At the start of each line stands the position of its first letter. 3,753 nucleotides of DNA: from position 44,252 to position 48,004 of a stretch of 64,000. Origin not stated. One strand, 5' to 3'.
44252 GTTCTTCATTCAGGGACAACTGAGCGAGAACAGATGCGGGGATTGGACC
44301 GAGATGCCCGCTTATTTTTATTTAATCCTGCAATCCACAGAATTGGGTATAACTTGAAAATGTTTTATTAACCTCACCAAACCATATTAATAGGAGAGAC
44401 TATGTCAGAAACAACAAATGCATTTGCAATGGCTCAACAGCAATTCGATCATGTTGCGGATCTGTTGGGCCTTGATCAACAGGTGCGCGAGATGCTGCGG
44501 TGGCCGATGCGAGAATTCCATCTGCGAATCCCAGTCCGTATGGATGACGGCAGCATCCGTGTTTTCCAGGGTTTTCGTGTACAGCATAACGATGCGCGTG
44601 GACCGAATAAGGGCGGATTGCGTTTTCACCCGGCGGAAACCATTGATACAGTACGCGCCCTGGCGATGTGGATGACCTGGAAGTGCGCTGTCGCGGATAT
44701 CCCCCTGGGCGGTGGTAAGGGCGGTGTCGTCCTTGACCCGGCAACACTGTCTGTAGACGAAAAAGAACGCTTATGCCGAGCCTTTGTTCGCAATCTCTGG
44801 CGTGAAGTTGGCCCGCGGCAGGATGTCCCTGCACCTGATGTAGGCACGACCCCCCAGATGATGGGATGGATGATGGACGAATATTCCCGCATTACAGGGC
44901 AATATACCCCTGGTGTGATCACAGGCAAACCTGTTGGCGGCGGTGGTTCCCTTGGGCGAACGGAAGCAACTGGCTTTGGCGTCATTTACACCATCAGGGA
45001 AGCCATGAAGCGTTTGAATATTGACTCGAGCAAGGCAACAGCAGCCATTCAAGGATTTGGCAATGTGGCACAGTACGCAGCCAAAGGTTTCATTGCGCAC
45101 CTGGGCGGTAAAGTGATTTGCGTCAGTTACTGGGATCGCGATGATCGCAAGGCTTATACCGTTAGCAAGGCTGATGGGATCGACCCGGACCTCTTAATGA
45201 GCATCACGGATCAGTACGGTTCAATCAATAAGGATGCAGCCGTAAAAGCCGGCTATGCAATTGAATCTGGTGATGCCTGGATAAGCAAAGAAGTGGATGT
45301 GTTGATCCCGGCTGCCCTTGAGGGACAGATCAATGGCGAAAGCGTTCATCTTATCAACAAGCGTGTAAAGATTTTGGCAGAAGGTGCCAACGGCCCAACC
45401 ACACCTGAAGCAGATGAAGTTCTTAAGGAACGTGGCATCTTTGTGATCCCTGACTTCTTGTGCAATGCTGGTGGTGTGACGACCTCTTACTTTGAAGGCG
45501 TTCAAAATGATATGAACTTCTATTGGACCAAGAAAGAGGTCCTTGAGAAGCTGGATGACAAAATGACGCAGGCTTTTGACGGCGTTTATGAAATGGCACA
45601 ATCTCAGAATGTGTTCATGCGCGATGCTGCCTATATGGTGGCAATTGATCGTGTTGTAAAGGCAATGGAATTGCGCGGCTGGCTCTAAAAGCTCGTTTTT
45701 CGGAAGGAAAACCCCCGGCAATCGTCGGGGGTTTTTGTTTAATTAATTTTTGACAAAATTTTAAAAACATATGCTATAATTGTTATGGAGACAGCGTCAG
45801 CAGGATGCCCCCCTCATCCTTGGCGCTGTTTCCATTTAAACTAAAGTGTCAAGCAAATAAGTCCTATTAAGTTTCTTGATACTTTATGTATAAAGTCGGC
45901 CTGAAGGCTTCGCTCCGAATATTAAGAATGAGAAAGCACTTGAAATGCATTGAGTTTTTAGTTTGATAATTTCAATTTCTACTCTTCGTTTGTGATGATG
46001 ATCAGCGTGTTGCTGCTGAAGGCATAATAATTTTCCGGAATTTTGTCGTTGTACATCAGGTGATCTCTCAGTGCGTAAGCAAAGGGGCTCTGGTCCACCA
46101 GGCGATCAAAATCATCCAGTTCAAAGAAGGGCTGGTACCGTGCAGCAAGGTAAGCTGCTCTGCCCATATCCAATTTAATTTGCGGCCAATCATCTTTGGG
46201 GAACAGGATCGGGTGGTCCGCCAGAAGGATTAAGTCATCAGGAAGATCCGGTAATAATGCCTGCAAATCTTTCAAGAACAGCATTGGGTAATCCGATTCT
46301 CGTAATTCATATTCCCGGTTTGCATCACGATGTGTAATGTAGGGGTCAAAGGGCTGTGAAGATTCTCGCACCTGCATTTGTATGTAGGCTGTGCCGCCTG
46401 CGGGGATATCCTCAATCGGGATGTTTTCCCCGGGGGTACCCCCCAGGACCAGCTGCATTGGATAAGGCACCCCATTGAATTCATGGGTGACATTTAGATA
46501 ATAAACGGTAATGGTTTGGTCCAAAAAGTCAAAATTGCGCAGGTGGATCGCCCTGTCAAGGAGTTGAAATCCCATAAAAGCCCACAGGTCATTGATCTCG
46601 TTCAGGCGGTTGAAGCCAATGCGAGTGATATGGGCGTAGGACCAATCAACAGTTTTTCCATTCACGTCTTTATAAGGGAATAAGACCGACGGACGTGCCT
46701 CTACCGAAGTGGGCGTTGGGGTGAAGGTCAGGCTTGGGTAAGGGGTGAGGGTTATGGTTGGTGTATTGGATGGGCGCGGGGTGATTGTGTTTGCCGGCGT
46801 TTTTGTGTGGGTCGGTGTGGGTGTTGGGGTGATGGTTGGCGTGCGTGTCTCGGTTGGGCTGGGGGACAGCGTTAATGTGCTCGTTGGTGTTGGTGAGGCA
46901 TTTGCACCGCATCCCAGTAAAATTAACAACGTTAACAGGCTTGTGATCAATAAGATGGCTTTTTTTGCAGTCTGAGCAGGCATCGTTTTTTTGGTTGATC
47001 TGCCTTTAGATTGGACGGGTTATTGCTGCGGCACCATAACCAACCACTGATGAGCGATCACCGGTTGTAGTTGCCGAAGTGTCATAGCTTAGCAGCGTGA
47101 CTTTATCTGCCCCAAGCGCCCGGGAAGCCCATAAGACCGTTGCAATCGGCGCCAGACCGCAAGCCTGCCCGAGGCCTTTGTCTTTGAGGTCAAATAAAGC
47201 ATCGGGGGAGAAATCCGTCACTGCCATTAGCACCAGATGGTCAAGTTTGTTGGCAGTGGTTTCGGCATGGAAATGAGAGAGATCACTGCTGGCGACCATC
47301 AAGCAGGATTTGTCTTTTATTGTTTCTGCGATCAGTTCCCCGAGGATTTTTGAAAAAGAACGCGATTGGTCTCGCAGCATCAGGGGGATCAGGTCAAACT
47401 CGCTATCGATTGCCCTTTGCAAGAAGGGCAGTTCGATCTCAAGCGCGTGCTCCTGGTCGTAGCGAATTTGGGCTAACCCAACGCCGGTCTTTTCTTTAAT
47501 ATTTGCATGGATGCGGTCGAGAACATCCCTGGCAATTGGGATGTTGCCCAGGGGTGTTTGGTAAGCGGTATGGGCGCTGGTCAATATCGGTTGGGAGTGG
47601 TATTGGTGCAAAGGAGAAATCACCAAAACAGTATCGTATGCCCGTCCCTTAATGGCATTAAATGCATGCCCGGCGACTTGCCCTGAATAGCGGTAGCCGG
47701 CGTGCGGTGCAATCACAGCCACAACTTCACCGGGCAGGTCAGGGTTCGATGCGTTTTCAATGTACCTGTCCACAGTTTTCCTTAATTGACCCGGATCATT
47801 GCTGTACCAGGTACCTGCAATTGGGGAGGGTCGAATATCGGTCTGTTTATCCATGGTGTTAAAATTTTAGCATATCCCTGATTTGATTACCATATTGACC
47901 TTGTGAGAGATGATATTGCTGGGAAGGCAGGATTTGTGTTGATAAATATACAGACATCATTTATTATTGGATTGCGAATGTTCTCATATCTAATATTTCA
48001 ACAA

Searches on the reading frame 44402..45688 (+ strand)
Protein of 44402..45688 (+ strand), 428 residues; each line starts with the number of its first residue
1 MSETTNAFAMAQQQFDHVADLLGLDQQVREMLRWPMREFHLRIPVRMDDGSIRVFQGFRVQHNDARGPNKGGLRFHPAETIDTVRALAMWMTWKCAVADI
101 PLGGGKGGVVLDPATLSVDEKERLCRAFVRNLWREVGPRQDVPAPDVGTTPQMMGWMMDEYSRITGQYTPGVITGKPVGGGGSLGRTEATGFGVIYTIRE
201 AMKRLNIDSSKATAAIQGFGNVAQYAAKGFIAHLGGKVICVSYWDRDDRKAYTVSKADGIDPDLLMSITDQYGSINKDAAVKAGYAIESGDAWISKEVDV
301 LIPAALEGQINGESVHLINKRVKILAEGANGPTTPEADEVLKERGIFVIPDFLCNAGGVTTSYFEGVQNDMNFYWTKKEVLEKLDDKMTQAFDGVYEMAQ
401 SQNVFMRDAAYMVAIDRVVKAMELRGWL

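Call 6: search_protein_families(library=pfam, proteins=[window:44402-45688:+])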
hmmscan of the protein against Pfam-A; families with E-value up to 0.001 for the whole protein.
window:44402-45688:+ (428 aa): 2 families
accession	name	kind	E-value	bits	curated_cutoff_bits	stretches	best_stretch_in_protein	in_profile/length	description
PF00208.27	ELFV_dehydrog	-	1.6e-72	244.5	23.4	1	181-426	1-241/241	Glutamate/Leucine/Phenylalanine/Valine dehydrogenase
PF02812.23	ELFV_dehydrog_N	-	6e-56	188.1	25.3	1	35-162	1-128/129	Glu/Leu/Phe/Val dehydrogenase, dimerisation domain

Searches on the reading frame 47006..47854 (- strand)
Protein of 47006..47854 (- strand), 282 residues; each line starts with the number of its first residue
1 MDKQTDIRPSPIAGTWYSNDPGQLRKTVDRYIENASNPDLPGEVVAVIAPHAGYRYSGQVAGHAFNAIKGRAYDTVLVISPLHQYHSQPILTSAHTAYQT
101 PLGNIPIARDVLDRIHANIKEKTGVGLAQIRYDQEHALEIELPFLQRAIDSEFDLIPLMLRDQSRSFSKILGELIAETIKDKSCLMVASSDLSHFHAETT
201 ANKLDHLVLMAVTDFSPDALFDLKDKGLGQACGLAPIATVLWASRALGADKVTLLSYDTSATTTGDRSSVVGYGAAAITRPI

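Call 24: search_protein_families(library=pfam, proteins=[window:47006-47854:-], max_evalue=0.00001)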
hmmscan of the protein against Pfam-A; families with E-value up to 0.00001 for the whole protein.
window:47006-47854:- (282 aa): 1 family
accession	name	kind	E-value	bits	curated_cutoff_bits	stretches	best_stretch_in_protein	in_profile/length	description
PF01875.22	Memo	-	2.4e-57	194.7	27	1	12-276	4-268/269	Memo-like protein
